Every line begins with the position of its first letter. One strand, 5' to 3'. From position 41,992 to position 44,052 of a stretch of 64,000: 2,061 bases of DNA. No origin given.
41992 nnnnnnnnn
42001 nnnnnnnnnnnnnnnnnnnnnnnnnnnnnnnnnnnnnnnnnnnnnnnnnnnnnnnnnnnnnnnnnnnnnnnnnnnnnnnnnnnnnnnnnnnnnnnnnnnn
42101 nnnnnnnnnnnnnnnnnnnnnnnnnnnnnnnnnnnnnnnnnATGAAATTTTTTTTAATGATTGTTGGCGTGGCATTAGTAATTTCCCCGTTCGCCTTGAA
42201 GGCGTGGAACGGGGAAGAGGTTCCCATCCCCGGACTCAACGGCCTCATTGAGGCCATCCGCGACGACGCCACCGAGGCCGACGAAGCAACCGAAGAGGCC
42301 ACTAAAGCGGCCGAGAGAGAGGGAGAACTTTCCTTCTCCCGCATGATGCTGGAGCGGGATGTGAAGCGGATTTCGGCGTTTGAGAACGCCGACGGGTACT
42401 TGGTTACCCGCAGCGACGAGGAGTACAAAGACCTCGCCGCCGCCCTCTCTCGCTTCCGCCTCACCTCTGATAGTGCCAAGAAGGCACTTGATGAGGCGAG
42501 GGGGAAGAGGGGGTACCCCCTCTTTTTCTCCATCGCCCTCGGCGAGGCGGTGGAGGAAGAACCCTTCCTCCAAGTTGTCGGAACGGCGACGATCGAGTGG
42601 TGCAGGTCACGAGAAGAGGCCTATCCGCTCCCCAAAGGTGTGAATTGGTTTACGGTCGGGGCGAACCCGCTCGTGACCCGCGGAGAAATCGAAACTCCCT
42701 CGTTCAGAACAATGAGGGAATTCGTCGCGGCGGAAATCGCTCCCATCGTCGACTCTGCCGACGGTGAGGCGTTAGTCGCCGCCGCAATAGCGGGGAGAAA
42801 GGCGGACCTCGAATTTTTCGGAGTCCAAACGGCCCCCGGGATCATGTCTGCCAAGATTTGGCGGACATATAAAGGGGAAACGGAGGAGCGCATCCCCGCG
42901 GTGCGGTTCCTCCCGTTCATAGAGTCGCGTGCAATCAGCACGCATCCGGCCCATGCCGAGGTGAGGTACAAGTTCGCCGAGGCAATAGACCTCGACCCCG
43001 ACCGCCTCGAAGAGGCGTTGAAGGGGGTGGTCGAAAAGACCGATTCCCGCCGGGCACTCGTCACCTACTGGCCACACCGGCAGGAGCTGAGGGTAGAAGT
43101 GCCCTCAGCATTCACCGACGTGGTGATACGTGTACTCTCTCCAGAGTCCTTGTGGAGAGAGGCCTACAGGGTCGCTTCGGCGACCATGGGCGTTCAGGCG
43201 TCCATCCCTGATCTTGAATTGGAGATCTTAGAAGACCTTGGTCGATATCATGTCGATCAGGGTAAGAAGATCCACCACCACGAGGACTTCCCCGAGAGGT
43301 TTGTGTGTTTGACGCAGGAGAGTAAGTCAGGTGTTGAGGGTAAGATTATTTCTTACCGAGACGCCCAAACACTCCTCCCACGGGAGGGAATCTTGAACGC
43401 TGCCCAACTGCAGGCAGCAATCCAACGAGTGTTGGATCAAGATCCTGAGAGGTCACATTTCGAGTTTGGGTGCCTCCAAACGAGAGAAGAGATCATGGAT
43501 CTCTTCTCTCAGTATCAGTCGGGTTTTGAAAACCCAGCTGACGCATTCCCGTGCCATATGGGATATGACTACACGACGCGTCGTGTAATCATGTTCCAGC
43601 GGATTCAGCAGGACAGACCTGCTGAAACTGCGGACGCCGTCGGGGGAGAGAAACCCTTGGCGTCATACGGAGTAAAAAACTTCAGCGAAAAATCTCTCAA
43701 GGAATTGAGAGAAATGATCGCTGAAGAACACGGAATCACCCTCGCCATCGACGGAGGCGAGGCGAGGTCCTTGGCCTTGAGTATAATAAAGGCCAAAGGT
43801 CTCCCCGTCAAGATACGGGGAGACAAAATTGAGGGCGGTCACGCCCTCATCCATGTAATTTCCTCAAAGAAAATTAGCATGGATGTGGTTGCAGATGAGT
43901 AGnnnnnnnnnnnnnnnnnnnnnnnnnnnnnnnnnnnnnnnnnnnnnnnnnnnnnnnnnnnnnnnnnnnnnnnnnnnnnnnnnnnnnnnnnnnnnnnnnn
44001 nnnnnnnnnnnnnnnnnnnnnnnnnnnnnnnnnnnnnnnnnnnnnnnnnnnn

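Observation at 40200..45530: GC-rich block of five monocistronic secreted/lipoprotein genes of unknown function, ending at tRNA-Cys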

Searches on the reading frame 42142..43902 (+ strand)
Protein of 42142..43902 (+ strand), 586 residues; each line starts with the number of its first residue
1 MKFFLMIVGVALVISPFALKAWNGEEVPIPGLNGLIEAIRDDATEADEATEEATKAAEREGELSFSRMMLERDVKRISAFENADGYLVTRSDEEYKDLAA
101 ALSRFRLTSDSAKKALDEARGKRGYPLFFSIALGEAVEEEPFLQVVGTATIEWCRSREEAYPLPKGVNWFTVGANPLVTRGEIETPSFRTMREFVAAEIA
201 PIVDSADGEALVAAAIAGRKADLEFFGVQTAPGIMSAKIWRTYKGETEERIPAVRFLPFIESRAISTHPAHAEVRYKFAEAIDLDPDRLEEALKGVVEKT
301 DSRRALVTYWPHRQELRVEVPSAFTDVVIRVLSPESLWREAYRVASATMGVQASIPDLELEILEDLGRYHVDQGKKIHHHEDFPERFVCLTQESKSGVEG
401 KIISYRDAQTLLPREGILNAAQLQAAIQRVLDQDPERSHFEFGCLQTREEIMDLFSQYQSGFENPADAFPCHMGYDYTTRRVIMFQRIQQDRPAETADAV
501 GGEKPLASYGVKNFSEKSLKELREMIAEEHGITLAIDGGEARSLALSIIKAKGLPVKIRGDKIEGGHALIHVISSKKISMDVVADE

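Call 7: search_protein_families(library=pfam, proteins=[window:42142-43902:+], max_evalue=0.1)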
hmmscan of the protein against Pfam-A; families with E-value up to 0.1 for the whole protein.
window:42142-43902:+ (586 aa): 0 families

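Call 9: find_encoding_contigs(protein=window:42142-43902:+, flank=10000, max_places=10)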
Protein window:42142-43902:+ (586 aa): 4 contigs read that carry it; 2 places shown.
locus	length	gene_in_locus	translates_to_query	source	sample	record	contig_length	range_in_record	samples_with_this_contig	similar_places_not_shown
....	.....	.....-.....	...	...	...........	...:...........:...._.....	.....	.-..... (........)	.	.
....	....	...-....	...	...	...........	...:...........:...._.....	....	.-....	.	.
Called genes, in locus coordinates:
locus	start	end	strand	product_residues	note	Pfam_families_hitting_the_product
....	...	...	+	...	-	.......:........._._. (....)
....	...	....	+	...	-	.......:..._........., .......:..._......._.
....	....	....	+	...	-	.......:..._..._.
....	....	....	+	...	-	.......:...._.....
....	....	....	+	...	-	-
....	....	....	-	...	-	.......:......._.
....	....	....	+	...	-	-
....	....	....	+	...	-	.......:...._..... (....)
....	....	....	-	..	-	-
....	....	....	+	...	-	-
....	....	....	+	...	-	-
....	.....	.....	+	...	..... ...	-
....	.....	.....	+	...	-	-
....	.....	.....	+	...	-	-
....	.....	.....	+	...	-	-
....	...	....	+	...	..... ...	-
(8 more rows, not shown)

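Call 10: find_homologous_proteins(query=window:42142-43899:+, max_evalue=0.001)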
Query window:42142-43899:+ (586 aa): 6 proteins with E <= 0.001 among 8000 candidates.
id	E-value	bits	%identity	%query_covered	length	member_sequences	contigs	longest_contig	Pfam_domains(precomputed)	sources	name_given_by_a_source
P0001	0.0e+0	1290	100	99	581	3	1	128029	-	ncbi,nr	ncbi:MAG: hypothetical protein OXB96_01795 [Candidatus Kaiserbacteria bacterium]|nr:hypothetical pro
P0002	6.4e-224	763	60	96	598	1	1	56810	-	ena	-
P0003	3.7e-206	704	56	99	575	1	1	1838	-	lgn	-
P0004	8.7e-201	686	54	97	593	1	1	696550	-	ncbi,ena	-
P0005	2.3e-183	629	52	97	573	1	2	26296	-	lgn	-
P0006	2.9e-162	559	47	96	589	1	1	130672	-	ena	-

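Call 11: find_encoding_contigs(protein=P0004, flank=10000, max_places=3)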
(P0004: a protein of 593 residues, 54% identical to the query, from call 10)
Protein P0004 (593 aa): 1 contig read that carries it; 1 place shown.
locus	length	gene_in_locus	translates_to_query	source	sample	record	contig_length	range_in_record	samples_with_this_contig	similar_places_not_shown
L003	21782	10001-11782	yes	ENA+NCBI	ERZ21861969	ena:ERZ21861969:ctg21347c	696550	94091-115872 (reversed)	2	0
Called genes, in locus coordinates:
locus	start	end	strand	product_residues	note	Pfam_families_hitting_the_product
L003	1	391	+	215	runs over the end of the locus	-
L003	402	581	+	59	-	-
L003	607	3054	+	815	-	PF00521:DNA_topoisoIV, PF03989:DNA_gyraseA_C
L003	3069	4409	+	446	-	PF13416:SBP_bac_8 (weak)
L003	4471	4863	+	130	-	PF18895:T4SS_pilin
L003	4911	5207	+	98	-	-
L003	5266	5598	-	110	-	PF01510:Amidase_2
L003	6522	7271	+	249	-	PF18895:T4SS_pilin (weak)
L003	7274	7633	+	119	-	PF18895:T4SS_pilin (weak)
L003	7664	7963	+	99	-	PF18895:T4SS_pilin (weak)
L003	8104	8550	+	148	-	-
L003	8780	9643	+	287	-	-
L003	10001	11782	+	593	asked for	-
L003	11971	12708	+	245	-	-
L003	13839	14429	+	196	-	-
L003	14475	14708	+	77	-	-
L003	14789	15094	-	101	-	PF02033:RBFA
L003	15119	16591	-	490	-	PF00009:GTP_EFTU, PF00071:Ras (faint), PF01926:MMR_HSR1, PF22042:EF-G_D2, PF11987:IF-2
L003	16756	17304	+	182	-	-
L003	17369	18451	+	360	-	PF01926:MMR_HSR1, PF02421:FeoB_N (weak), PF06071:YchF-GTPase_C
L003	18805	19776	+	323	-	-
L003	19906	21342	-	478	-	PF01225:Mur_ligase, PF08245:Mur_ligase_M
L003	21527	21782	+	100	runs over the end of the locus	PF00166:Cpn10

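Call 12: find_encoding_contigs(protein=P0002, flank=10000, max_places=3)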
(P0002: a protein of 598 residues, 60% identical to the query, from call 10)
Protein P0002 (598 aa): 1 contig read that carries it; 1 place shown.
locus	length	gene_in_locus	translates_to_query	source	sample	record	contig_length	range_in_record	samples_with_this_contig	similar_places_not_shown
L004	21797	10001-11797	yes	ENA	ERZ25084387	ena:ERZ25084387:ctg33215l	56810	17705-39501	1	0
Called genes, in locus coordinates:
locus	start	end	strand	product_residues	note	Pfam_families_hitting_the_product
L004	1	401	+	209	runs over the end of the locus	-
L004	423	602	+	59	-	-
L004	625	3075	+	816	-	PF00521:DNA_topoisoIV, PF03989:DNA_gyraseA_C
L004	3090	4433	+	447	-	-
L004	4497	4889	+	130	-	PF18895:T4SS_pilin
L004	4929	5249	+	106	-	-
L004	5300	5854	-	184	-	PF01510:Amidase_2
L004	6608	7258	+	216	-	PF18895:T4SS_pilin (weak)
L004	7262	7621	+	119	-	PF18895:T4SS_pilin (weak)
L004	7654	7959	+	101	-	PF18895:T4SS_pilin (weak)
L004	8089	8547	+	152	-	-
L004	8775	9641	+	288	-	-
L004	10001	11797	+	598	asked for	-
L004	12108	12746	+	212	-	-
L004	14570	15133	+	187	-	-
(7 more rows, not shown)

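Call 13: find_encoding_contigs(protein=P0006, flank=10000, max_places=3)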
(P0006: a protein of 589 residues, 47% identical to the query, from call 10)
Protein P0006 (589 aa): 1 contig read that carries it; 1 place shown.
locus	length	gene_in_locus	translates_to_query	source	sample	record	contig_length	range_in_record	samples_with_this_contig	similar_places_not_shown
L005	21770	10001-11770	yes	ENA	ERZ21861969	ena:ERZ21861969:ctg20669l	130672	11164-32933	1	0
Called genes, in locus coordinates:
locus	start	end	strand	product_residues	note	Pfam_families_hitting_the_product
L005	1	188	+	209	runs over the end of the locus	PF13483:Lactamase_B_3 (faint)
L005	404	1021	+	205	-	PF00521:DNA_topoisoIV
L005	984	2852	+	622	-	PF00521:DNA_topoisoIV, PF03989:DNA_gyraseA_C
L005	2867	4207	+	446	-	PF13416:SBP_bac_8 (weak)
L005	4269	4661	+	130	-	PF18895:T4SS_pilin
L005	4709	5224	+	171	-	-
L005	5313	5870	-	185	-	PF01510:Amidase_2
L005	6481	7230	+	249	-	PF18895:T4SS_pilin (weak)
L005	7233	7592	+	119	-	PF18895:T4SS_pilin (weak)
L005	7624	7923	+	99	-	PF18895:T4SS_pilin (weak)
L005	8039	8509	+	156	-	-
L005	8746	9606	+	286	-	-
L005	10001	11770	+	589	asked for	-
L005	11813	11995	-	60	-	-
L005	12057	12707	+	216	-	-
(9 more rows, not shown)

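Call 14: find_encoding_contigs(protein=P0005, flank=10000, max_places=3)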
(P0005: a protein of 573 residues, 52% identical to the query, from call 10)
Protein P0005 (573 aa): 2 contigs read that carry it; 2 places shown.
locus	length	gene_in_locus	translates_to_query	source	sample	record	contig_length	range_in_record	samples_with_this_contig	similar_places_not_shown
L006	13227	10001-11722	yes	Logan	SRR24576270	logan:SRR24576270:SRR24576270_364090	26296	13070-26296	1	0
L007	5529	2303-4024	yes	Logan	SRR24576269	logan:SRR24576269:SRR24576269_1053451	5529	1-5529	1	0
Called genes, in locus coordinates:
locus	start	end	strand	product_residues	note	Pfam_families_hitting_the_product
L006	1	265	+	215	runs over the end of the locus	-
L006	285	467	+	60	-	-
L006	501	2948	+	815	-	PF00521:DNA_topoisoIV, PF03989:DNA_gyraseA_C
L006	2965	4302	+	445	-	PF13416:SBP_bac_8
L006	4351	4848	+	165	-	PF04956:TrbC (weak), PF18895:T4SS_pilin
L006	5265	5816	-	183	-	PF01510:Amidase_2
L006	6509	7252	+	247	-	-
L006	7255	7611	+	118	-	PF18895:T4SS_pilin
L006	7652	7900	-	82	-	-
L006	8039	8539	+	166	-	-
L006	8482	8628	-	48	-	-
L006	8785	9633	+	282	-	-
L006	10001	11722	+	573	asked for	-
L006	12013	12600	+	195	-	-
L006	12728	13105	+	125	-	-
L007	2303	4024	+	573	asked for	-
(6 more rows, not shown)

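Call 36: predict_structure(alignment_id=A1)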
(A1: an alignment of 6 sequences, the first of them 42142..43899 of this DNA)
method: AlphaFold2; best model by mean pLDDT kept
length: 586 residues; sequences in the alignment: 6
mean_pLDDT: 52.1   pTM: 0.30
mean pLDDT of the five models: 52.1, 52.1, 50.5, 49.1, 48.0
residues with pLDDT >= 90: 1; 70-90: 105; 50-70: 190; < 50: 290
segments of 3 or more residues with pLDDT < 50: 1-15, 26-78, 80-96, 98-150, 155-163, 172-190, 221-261, 323-325, 339-355, 392-409, 434-442, 475-482, 488-503
pLDDT, mean of each block of 10 residues (from residue 1): 41 48 42 42 30 30 31 45 34 46 37 35 34 32 42 47 50 43 32 59 56 56 37 33 29 39 60 63 74 80 65 67 50 54 35 49 67 70 64 37 40 58 56 43 56 62 58 45 48 26 62 86 81 73 86 86 87 72 81
secondary structure, 60 per line:
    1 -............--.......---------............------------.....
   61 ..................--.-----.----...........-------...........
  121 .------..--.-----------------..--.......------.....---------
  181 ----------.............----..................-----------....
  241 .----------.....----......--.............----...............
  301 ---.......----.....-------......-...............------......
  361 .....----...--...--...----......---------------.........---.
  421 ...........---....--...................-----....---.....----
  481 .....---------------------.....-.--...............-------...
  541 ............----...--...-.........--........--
elements in order: H2-13 H16-22 H32-43 H56-78 H92-102 H110-121 E154-156 H157-160 E167-171 H191-203 H208-225 E237-241 E252-256 E261-266 H269-281 H286-300 E304-310 E315-319 E327-332 H334-348 H355-365 E370-372 E375-377 E387-392 E411-413 H420-431 H435-438 E441-447 H448-459 H465-468 E472-476 E481-485 E507-511 H516-530 H538-552 E557-559 E562-564 E566-574 E577-584

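Call 39: search_protein_representatives(alignment_id=A1)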
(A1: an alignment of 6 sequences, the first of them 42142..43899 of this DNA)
Query: 6 sequences, 588 profile positions. Proteins with E-value up to 0.001 (for the whole library): 7; up to 1e-10: 7; up to 1e-30: 5. The best 7 are listed.
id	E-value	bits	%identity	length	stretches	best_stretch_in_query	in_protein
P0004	0.0e+00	1081.9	-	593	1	1-588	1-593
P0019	2.8e-109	382.7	-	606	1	1-587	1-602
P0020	9.9e-61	222.4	-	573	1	1-586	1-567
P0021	4.6e-39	150.9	-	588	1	57-580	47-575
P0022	2.0e-34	135.6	-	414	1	327-587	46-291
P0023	8.4e-24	100.5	-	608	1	60-570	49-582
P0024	1.6e-11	59.9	-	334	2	495-585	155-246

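Call 43: search_protein_families(library=ncbifam, proteins=[window:42142-43902:+], max_evalue=0.1)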
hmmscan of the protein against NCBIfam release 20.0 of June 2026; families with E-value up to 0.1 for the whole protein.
window:42142-43902:+ (586 aa): 0 families

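Call 44: search_protein_families(library=phrogs, proteins=[window:42142-43902:+], max_evalue=0.1)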
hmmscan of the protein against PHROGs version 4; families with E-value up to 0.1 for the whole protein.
window:42142-43902:+ (586 aa): 0 families

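Call 45: search_solved_structures(query=A7, max_evalue=1)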
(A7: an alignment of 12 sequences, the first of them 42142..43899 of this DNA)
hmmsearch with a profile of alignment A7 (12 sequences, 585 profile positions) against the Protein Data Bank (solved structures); distinct sequences matched with E-value up to 1: 1.
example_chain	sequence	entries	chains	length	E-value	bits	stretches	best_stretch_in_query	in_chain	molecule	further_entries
9tic_d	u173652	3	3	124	0.37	12.5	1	40-86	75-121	ORF67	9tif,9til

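Call 51: predict_structure(alignment_id=A7)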
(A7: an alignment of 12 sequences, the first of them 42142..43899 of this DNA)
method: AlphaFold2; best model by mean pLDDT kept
length: 586 residues; sequences in the alignment: 12
mean_pLDDT: 79.2   pTM: 0.47
mean pLDDT of the five models: 79.2, 77.1, 76.4, 75.9, 73.0
residues with pLDDT >= 90: 127; 70-90: 331; 50-70: 88; < 50: 40
segments of 3 or more residues with pLDDT < 50: 40-56, 229-232, 491-503
pLDDT, mean of each block of 10 residues (from residue 1): 55 59 56 52 40 49 76 89 90 93 85 90 91 84 82 92 85 61 73 87 79 84 63 75 85 84 82 88 91 89 83 87 71 82 60 73 89 85 90 76 89 90 92 83 90 95 90 93 87 32 63 88 83 75 87 85 88 74 81
secondary structure, 60 per line:
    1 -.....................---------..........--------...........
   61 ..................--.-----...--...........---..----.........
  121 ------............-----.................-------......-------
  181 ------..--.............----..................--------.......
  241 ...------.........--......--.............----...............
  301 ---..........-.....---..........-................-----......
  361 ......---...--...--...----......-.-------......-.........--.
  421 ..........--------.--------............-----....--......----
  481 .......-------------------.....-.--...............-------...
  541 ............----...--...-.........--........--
elements in order: H2-22 H32-41 H50-78 E87-89 H92-102 H112-120 E127-138 E144-156 H157-160 E168-173 H191-203 H208-225 E234-243 E250-258 E261-266 H269-281 H286-300 E304-310 E315-319 H323-326 E327-332 H334-349 H355-366 E370-372 E375-377 E387-392 E402-407 E409-417 H420-430 H448-459 H465-468 E471-476 E481-487 E507-511 H516-530 H538-552 E557-559 E562-564 E566-574 E577-584

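Call 61: fold_search(model_id=the predicted structure, library=pdb)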
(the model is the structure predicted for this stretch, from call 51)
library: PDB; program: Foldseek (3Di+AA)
matches with E <= 10: 272; with E <= 0.001: 0
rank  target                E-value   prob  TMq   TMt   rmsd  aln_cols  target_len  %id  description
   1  4n0f_A                1.6e-01  0.04  0.07  0.13  27.6       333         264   10  Human FcRn complexed with human serum albumin (released 2014-02-05)
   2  4g43_D                3.3e-01  0.04  0.07  0.14  27.5       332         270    8  Structure of the chicken MHC class I molecule BF2*0401 complexed to P5E (released 2012-11-21)
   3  1a8y                  3.7e-01  0.08  0.09  0.12  14.9       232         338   10  CRYSTAL STRUCTURE OF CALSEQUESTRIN FROM RABBIT SKELETAL MUSCLE SARCOPLASMIC RETICULUM AT 2.4 A RESOLUTION (released 1999-03-30)
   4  7w3a_G                3.9e-01  0.05  0.07  0.14  22.9       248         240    7  Structure of USP14-bound human 26S proteasome in substrate-engaged state ED4_USP14 (released 2022-05-04)
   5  3hf9_W                3.9e-01  0.04  0.07  0.13  15.8       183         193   15  Crystal Structure of Mycobacterium Tuberculosis Proteasome open-gate mutant modified by inhibitor GL1 (released 2009-09-15)
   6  3oml                  4.9e-01  0.09  0.06  0.07  14.8       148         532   16  Structure of full-length peroxisomal multifunctional enzyme type 2 from Drosophila melanogaster (released 2011-03-09)
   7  3trq_A                5.2e-01  0.06  0.09  0.12  16.8       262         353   10  Crystal structure of native rabbit skeletal calsequestrin (released 2011-12-21)
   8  3hf9_F                5.2e-01  0.03  0.06  0.12  22.1       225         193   12  Crystal Structure of Mycobacterium Tuberculosis Proteasome open-gate mutant modified by inhibitor GL1 (released 2009-09-15)
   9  7q15_C                5.8e-01  0.02  0.07  0.13  27.9       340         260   11  Crystal structure of FcRn and beta-2-microglobulin in complex with IgG1-Fc-MST-HN (efgartigimod) (released 2022-09-28)
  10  5lzp_N                6.2e-01  0.03  0.06  0.10  19.0       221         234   10  Binding of the C-terminal GQYL motif of the bacterial proteasome activator Bpa to the 20S proteasome (released 2016-11-23)
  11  9wyd_A                9.2e-01  0.02  0.07  0.12  21.6       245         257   10  Crystal structure of HAstV8 spike and FcRn (released 2026-02-11)
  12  6tcz_A                9.7e-01  0.05  0.06  0.11  15.1       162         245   13  Leishmania tarentolae proteasome 20S subunit complexed with LXE408 (released 2020-08-26)
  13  3g3r_A                1.1e+00  0.02  0.05  0.09  17.2       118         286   13  Crystal structure of a eukaryotic polyphosphate polymerase in complex with AppNHp-Mn2+ (released 2009-05-05)
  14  3mfe_2                1.1e+00  0.02  0.06  0.11  19.0       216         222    9  Crystal Structure of Mycobacterium Tuberculosis Proteasome open-gate mutant with H0 movement (released 2010-06-23)
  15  7ls1_k                1.2e+00  0.47  0.10  0.31   4.1        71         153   13  80S ribosome from mouse bound to eEF2 (Class II) (released 2021-11-03)
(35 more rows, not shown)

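Call 78: search_protein_families(library=padloc, proteins=[window:42142-43902:+], max_evalue=0.01)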
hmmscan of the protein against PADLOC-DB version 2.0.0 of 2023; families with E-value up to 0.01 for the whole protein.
window:42142-43902:+ (586 aa): 0 families
